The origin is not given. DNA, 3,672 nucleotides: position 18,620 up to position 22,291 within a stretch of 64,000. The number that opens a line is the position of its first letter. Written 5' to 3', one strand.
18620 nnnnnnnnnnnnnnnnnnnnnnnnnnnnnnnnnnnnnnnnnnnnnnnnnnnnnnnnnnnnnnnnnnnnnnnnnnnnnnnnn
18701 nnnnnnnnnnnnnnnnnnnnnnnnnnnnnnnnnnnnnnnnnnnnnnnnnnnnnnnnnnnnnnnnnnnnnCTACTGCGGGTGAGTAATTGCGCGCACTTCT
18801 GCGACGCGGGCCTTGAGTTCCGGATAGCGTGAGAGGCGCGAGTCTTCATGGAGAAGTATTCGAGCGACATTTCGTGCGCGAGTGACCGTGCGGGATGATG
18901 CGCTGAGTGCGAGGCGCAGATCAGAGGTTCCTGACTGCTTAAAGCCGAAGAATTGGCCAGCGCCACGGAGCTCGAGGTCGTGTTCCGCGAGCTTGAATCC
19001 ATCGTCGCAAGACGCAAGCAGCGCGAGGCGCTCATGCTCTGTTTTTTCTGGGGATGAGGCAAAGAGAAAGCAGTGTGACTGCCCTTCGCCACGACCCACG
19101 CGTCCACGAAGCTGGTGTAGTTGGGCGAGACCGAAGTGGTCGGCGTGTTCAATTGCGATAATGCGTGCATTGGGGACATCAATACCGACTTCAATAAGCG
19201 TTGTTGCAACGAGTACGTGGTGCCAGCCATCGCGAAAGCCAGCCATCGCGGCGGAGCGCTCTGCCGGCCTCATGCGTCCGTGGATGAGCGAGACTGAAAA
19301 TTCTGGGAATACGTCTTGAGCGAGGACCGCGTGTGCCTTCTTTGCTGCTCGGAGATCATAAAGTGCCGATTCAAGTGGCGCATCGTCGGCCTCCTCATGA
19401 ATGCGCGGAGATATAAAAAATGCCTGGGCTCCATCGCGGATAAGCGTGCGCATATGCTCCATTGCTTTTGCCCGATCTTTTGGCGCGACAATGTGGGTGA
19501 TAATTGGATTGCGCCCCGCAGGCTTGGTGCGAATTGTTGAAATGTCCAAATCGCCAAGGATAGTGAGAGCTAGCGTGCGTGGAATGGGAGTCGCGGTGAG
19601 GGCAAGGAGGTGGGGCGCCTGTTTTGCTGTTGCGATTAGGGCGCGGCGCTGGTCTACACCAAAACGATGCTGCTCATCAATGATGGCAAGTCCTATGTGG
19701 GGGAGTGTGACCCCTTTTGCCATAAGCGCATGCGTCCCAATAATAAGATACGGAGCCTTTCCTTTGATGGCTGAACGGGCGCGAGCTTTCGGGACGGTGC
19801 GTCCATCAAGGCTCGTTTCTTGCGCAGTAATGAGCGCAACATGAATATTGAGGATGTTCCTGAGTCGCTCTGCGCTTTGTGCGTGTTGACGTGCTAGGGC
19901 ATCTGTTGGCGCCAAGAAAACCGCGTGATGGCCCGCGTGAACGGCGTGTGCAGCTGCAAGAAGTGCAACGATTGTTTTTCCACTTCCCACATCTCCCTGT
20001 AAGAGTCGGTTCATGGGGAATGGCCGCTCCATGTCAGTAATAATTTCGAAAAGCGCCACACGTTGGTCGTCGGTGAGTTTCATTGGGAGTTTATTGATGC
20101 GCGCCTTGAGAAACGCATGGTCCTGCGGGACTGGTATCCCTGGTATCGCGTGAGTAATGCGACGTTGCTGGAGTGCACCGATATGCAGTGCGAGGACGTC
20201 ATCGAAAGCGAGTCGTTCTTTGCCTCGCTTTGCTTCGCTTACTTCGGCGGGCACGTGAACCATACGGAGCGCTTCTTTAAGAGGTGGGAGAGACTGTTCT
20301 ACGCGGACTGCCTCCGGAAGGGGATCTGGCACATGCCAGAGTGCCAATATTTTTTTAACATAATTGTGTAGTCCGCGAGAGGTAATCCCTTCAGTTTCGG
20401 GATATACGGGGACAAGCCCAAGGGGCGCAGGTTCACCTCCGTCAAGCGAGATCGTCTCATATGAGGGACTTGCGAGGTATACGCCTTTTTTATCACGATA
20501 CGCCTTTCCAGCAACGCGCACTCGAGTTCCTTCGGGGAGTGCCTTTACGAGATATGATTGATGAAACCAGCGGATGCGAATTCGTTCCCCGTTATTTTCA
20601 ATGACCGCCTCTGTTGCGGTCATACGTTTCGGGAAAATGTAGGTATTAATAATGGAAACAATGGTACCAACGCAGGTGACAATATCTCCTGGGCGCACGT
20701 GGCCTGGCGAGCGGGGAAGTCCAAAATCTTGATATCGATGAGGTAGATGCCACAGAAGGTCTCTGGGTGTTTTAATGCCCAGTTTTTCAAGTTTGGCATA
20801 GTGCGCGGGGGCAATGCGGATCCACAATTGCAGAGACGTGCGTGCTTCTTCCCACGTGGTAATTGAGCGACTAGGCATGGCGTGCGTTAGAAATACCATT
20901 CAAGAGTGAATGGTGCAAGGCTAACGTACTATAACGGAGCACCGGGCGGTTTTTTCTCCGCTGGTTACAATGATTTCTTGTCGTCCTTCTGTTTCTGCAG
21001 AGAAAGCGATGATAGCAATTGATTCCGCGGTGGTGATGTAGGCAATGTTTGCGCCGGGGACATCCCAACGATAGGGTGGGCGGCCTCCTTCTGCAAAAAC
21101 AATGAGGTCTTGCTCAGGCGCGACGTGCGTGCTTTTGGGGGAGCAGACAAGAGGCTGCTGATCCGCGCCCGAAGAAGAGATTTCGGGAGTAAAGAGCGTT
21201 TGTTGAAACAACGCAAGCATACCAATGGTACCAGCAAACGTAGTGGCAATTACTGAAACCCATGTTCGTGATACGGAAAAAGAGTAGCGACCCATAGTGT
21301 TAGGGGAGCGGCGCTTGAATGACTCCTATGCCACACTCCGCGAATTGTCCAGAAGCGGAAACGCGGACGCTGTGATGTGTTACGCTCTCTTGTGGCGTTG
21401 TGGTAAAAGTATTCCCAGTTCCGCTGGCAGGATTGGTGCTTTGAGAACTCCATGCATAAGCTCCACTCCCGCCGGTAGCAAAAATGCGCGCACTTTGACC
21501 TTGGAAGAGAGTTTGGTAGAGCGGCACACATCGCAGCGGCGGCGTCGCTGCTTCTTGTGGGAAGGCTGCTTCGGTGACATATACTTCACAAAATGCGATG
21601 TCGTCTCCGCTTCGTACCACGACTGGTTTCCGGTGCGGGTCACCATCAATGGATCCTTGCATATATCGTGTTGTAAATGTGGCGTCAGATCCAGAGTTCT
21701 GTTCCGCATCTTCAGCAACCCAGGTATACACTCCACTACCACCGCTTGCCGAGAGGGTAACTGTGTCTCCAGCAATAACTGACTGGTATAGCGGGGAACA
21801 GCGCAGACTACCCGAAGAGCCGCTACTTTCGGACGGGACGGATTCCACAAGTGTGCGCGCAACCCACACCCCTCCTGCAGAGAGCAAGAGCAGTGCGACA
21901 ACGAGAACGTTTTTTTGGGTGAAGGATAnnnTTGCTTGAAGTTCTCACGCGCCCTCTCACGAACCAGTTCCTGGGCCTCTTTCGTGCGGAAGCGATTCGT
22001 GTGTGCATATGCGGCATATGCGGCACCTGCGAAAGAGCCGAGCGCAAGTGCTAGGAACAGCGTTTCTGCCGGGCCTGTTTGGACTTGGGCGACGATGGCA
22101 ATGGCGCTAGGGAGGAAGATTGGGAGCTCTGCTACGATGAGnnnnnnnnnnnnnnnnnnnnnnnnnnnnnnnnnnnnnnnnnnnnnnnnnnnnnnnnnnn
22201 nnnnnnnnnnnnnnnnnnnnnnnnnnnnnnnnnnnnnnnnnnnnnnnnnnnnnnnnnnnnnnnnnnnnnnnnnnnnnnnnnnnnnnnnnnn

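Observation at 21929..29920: Non-canonical sortase sorting signal on the three giant proteins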

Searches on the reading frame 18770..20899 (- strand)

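Call 8: search_protein_families(library=pfam, proteins=[window:18770-20899:-], max_evalue=0.01)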
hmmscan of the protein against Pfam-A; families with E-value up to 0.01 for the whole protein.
window:18770-20899:- (709 aa): 8 families
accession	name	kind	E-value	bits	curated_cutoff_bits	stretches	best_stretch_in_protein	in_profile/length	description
PF00270.35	DEAD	-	1.2e-19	71.1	26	1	297-443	16-164/167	DEAD/DEAH box helicase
PF00271.37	Helicase_C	-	1.3e-17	64.4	23.5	1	529-603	38-108/110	Helicase conserved C-terminal domain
PF17191.10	RecG_wedge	-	1.3e-13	51.3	23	1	31-185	10-159/162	RecG wedge domain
PF04851.21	ResIII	-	1e-12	48.7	22.5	1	273-438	2-162/164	Type III restriction enzyme, res subunit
PF19833.4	RecG_dom3_C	-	3.1e-07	30.8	26.8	1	632-691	2-63/87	ATP-dependent DNA helicase RecG, domain 3, C-terminal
PF13604.12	AAA_30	-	4.3e-05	23.8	27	1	275-428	2-115/191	AAA domain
PF07517.20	SecA_DEAD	-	0.0014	18.4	24.6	1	304-362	99-157/290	SecA DEAD-like domain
PF22590.2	Cas3-like_C_2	-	0.0063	17.2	27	0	519-604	15-104/106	CRISPR-associated nuclease/helicase Cas3, C-terminal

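Call 9: search_protein_families(library=ncbifam, proteins=[window:18770-20899:-], max_evalue=0.01)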
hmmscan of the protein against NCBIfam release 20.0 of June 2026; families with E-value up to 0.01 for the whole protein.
window:18770-20899:- (709 aa): 37 families (the best 25 are shown)
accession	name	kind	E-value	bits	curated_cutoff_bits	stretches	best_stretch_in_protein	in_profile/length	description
NF008168.0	PRK10917.2-2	equivalog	2.1e-204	681.1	718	1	14-700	104-782/795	ATP-dependent DNA helicase RecG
NF008165.0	PRK10917.1-3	equivalog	3e-194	647.4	711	1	21-697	8-676/692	ATP-dependent DNA helicase RecG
TIGR00643.1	recG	equivalog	9.7e-177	589.4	659.4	1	40-669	1-618/629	ATP-dependent DNA helicase RecG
NF008170.0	PRK10917.2-4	equivalog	2.6e-173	578.1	975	1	22-701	132-814/826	ATP-dependent DNA helicase RecG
NF008164.0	PRK10917.1-2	equivalog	3.6e-156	521.4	785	1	42-690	41-678/704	ATP-dependent DNA helicase RecG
NF008167.0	PRK10917.2-1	equivalog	1.8e-154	515.7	995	2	162-702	170-732/744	ATP-dependent DNA helicase RecG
NF008163.0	PRK10917.1-1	equivalog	2e-154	515.6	796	1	21-688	9-673/692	ATP-dependent DNA helicase RecG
NF008166.0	PRK10917.1-4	equivalog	4.3e-154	514.3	864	1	32-688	22-686/705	ATP-dependent DNA helicase RecG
TIGR00580.2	mfd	equivalog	5.3e-97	326.2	800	1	242-658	403-799/907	transcription-repair coupling factor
NF008169.0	PRK10917.2-3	equivalog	6.8e-78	262.7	555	1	30-660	4-584/610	ATP-dependent DNA helicase RecG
NF007966.0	PRK10689.1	equivalog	1.8e-71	241.2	1329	1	254-658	580-966/1148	transcription-repair coupling factor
NF010337.0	PRK13766.1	equivalog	2.1e-14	52.6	610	1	305-456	40-192/781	Hef nuclease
NF004067.0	PRK05580.1-4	equivalog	1.6e-11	43.3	763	1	263-418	194-335/737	primosomal protein N'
TIGR00595.1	priA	equivalog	3.4e-11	42.4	230.35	1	299-422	1-114/509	replication restart helicase PriA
NF004066.1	PRK05580.1-3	equivalog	7.9e-10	37.7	813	1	270-414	248-380/788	primosomal protein N'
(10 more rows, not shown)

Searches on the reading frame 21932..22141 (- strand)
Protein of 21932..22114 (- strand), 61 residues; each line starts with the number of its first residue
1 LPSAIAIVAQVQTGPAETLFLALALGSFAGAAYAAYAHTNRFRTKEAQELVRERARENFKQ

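Call 17: search_protein_families(library=ncbifam, proteins=[window:21932-22114:-], max_evalue=10)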
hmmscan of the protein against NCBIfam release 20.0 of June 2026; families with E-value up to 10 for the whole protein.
seq(61 aa): 1 family
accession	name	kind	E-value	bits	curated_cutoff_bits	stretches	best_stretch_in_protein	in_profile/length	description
TIGR00432.2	arcsn_tRNA_tgt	equivalog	0.063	11.7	350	1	19-49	232-264/441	tRNA guanosine(15) transglycosylase TgtA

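Call 18: search_protein_families(library=pfam, proteins=[window:21932-22114:-], max_evalue=10)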
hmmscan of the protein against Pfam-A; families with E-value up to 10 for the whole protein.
seq(61 aa): 1 family
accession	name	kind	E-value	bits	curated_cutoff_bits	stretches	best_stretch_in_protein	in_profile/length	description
PF17231.7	DUF5305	-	0.059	13.2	29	1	7-60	104-160/217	Family of unknown function (DUF5305)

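Call 20: find_homologous_proteins(query=A1, max_evalue=0.01)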
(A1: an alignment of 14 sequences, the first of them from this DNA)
Query A1 (14 sequences): 3754 candidates shared short words with the query, none scored E <= 0.01.
